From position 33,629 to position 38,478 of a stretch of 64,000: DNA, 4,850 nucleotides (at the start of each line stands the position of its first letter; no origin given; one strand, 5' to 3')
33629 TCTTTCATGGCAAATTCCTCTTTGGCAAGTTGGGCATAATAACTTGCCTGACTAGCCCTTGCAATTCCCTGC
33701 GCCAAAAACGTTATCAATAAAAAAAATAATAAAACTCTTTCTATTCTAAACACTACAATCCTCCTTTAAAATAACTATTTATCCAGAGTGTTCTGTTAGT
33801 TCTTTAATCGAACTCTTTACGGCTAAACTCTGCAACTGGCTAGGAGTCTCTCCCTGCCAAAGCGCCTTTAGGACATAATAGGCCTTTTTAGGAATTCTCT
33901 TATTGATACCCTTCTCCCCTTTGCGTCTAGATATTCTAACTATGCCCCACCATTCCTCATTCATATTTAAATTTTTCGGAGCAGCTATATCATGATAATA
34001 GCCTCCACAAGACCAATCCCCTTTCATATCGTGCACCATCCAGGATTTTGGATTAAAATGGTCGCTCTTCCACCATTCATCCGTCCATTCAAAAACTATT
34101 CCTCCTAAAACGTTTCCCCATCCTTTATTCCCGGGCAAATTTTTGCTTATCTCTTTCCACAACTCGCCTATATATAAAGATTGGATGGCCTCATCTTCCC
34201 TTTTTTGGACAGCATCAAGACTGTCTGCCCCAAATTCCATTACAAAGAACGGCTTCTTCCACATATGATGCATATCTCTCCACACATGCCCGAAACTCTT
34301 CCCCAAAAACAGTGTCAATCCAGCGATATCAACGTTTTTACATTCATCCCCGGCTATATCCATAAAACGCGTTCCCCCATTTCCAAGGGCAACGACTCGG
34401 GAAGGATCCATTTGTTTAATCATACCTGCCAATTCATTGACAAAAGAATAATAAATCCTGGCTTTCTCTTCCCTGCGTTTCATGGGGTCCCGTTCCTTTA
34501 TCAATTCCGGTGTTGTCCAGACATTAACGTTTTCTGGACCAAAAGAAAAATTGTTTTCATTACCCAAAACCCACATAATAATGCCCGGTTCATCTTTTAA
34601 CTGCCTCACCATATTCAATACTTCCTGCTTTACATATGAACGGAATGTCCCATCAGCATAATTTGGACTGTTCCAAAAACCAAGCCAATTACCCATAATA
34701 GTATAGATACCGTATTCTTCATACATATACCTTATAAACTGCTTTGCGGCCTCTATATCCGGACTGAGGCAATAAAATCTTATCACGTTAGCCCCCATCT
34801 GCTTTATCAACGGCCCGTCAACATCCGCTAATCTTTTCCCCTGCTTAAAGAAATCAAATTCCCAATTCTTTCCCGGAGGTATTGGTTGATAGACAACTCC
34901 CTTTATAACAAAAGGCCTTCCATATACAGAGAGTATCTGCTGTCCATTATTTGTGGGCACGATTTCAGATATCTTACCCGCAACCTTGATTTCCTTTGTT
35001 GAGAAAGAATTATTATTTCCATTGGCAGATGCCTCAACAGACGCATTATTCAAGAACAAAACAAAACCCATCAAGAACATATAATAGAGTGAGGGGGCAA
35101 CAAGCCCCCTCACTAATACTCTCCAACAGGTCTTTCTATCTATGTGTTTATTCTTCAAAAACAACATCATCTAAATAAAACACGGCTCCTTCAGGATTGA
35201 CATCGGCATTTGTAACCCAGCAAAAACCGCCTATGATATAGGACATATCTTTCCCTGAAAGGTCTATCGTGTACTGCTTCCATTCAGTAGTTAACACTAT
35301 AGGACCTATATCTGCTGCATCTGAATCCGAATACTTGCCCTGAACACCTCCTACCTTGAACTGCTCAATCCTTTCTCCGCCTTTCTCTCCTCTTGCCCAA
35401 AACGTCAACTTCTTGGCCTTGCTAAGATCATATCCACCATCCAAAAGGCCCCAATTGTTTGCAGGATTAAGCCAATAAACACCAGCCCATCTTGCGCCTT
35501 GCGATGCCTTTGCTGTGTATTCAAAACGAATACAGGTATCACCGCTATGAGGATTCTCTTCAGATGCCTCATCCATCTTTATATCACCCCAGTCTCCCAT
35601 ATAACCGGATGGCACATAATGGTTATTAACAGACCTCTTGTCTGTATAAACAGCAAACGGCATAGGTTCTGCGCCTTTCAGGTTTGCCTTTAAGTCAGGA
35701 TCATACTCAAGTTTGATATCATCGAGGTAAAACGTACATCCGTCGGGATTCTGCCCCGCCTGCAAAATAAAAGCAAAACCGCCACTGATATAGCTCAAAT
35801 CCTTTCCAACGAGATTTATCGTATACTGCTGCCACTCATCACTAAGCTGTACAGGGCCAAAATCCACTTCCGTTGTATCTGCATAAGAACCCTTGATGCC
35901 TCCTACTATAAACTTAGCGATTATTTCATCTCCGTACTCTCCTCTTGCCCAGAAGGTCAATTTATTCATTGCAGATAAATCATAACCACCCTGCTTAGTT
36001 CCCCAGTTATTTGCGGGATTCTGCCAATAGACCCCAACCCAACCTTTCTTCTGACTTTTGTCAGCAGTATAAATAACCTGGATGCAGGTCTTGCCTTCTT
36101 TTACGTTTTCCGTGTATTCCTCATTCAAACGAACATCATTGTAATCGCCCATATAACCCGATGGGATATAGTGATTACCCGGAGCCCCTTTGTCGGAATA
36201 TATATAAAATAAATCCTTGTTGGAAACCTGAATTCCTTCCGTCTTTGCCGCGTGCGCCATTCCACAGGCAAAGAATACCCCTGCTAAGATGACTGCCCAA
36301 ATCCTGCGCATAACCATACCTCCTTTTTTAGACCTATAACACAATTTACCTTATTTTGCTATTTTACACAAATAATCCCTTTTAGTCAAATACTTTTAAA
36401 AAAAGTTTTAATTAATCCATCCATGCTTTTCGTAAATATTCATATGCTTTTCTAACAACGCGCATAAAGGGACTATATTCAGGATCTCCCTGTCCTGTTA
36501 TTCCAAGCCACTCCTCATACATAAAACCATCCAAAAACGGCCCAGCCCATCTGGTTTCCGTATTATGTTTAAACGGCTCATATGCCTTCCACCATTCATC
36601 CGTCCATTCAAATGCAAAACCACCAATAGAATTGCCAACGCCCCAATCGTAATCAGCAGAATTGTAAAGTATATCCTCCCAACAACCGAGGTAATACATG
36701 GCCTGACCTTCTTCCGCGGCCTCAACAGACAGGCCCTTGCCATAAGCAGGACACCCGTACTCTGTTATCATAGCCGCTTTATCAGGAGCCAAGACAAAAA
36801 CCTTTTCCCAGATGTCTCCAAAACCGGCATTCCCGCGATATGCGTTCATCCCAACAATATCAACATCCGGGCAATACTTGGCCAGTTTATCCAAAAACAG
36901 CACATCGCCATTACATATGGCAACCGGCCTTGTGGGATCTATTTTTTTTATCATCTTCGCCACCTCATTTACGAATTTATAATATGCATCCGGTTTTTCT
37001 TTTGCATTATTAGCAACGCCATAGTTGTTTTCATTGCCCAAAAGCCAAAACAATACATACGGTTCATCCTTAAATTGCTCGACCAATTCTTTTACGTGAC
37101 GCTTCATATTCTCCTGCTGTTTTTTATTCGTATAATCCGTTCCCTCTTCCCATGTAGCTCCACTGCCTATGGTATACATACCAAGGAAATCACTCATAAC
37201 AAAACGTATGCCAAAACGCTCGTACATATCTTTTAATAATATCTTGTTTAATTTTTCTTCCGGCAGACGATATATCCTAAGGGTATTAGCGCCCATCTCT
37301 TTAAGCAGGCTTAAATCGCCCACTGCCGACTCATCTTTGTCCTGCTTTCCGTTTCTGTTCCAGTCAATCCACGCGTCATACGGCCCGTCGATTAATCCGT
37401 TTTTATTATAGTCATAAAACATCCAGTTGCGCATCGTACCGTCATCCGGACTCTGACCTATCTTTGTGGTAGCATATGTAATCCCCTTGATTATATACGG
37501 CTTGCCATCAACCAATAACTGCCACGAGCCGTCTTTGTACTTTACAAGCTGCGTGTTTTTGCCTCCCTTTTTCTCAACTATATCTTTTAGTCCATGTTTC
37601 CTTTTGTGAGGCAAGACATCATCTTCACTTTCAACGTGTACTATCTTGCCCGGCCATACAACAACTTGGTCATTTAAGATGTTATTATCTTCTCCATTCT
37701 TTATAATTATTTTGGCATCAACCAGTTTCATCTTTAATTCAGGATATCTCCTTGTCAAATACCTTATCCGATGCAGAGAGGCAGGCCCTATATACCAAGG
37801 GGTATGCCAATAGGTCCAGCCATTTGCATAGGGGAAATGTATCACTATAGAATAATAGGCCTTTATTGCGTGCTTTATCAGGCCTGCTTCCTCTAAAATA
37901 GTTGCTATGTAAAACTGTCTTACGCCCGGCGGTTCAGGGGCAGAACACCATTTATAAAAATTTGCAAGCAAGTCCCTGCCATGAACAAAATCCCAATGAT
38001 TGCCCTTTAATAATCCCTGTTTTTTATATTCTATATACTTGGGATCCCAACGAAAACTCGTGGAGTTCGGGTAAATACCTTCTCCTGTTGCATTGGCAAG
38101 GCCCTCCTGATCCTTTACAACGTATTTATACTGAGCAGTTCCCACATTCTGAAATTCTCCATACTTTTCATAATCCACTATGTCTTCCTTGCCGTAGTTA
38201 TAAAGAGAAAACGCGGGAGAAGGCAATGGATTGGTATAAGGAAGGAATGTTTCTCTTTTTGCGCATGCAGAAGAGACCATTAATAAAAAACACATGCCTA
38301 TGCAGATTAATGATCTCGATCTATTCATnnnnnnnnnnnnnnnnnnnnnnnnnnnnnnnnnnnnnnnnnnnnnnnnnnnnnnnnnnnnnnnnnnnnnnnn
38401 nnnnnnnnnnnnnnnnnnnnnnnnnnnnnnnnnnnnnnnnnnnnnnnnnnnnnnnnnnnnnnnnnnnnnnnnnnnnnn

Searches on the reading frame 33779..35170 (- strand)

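Call 12: search_protein_families(library=pfam, proteins=[window:33779-35170:-], max_evalue=0.00001)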
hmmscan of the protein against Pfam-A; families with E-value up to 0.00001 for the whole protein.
window:33779-35170:- (463 aa): 1 family
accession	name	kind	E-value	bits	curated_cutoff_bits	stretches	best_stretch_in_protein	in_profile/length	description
PF02836.23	Glyco_hydro_2_C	-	2.7e-06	27.2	21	0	121-319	44-216/302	Glycosyl hydrolases family 2, TIM barrel domain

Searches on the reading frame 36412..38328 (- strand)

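Call 12: search_protein_families(library=pfam, proteins=[window:36412-38328:-], max_evalue=0.00001)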
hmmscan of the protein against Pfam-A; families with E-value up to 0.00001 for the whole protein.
window:36412-38328:- (638 aa): 1 family
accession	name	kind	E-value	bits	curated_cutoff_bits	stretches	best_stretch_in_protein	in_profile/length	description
PF02836.23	Glyco_hydro_2_C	-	5.3e-11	42.6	21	1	325-525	28-211/302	Glycosyl hydrolases family 2, TIM barrel domain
